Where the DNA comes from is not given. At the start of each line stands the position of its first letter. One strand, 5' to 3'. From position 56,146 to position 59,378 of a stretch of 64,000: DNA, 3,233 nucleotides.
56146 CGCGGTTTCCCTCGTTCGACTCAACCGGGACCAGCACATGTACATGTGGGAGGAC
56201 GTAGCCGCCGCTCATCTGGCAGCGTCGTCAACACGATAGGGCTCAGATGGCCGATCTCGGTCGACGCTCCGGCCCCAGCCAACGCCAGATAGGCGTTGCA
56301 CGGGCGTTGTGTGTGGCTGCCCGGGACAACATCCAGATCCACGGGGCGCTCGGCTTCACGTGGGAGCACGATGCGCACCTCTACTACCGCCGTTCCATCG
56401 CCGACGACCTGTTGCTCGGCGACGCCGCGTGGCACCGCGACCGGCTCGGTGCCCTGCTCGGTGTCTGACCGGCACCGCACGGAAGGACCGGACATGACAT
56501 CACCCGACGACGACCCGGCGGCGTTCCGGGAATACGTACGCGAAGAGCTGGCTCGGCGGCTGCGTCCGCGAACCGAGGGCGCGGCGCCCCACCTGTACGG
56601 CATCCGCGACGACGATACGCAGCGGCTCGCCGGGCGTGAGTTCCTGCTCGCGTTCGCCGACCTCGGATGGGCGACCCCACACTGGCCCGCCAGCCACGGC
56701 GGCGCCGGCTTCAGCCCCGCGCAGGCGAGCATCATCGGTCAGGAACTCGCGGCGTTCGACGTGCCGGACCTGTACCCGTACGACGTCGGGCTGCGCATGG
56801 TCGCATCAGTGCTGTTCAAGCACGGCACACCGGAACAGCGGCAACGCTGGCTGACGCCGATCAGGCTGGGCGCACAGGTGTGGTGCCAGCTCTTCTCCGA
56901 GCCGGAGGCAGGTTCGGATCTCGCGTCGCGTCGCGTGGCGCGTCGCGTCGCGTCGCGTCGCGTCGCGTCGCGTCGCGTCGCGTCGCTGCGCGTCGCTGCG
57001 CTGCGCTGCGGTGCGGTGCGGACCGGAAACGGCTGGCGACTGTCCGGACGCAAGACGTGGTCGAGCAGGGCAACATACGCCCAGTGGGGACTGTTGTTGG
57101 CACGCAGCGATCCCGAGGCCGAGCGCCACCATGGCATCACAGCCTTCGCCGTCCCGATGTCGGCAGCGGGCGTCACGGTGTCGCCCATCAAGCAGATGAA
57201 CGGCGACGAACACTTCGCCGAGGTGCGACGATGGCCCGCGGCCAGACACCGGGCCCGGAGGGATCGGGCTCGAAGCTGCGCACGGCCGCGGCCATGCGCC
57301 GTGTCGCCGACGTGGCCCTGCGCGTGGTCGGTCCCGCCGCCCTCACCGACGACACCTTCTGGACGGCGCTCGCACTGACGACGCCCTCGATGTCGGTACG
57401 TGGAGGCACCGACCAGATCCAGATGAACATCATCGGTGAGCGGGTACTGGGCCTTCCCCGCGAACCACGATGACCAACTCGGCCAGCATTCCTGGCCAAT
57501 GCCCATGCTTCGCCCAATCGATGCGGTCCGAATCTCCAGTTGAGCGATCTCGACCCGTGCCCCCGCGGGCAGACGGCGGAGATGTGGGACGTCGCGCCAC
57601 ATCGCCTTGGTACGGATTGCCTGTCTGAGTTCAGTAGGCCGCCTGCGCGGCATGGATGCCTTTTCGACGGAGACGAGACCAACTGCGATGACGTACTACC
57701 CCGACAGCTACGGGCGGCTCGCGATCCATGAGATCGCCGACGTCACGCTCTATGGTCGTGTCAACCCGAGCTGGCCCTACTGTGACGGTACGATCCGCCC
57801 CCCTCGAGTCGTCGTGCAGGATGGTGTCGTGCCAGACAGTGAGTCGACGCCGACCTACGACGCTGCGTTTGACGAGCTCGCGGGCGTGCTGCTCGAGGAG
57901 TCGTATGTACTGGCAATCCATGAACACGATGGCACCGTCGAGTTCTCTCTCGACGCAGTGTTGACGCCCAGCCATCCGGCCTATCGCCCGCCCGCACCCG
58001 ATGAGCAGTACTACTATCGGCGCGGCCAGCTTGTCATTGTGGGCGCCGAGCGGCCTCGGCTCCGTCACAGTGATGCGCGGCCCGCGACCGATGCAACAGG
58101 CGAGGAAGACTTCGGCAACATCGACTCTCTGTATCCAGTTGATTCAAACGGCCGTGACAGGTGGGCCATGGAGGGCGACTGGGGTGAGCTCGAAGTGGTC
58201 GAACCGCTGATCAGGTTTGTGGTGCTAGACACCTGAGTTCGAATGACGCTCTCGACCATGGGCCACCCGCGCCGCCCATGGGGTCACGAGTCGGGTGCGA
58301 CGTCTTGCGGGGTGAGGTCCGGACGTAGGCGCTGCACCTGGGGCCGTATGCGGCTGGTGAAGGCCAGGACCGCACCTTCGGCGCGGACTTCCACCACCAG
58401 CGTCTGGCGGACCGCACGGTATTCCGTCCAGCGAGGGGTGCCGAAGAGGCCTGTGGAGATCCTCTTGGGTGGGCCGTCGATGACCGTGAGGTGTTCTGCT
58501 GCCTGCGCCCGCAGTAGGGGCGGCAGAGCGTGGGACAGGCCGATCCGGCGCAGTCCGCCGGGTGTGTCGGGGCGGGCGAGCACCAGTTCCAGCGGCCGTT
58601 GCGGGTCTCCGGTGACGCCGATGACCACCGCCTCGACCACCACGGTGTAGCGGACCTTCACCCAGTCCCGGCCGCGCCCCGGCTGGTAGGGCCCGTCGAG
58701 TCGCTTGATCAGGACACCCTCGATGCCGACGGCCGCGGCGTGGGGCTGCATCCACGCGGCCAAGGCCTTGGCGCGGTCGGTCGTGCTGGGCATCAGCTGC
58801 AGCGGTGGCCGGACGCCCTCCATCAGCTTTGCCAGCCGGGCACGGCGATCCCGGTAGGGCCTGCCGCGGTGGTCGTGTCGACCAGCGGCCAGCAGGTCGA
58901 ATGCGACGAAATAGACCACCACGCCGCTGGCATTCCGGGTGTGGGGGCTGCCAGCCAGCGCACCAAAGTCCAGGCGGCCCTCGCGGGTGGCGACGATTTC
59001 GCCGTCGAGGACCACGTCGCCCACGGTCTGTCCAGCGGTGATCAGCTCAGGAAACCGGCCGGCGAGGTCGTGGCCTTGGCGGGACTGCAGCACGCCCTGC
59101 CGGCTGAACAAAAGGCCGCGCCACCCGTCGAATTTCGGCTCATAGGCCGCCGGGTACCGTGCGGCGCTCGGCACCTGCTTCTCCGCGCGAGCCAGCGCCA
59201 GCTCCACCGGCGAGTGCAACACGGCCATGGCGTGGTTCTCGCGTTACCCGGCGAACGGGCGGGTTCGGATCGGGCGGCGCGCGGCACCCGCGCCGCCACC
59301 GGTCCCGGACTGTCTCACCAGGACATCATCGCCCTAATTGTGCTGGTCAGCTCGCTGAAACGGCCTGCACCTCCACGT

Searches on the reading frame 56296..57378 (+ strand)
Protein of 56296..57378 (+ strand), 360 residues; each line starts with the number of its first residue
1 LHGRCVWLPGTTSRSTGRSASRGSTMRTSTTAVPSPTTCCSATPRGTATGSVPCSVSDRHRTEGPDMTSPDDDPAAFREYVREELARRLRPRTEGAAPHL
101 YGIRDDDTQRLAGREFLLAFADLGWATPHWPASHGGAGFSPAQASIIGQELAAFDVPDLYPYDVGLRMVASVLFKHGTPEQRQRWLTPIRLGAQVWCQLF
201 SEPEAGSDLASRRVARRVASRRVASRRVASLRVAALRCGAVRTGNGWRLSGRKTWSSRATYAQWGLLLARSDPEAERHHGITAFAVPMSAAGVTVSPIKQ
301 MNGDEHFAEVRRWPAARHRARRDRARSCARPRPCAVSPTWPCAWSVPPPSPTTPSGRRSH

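Call 12: search_protein_families(library=pfam, proteins=[window:56296-57378:+], max_evalue=0.001)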
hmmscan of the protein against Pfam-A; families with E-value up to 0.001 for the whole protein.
window:56296-57378:+ (360 aa): 2 families
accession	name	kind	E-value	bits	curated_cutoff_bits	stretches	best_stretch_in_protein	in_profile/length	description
PF02770.24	Acyl-CoA_dh_M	-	1.9e-15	57.3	33.3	1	198-301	2-81/97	Acyl-CoA dehydrogenase, middle domain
PF02771.21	Acyl-CoA_dh_N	-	2.1e-14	54.3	22.9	1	75-189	5-109/113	Acyl-CoA dehydrogenase, N-terminal domain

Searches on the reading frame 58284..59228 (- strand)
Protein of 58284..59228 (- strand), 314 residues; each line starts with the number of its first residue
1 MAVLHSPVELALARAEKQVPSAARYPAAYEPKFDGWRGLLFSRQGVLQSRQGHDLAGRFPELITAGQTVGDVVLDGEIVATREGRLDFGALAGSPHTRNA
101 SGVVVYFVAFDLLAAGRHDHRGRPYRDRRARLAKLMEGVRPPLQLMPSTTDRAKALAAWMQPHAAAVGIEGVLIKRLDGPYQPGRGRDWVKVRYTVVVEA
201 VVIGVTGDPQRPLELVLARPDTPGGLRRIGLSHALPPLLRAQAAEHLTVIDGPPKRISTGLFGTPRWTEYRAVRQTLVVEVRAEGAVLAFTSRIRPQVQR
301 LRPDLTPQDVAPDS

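Call 26: search_protein_families(library=pfam, proteins=[window:58284-59228:-], max_evalue=0.001)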
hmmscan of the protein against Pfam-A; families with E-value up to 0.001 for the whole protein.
window:58284-59228:- (314 aa): 2 families
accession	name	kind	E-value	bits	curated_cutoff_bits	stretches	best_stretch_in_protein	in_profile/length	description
PF01068.26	DNA_ligase_A_M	-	4.3e-20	72.7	26.2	1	24-192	19-203/204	ATP dependent DNA ligase domain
PF09414.15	RNA_ligase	-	5.9e-05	23.7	27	1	41-192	26-170/171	RNA ligase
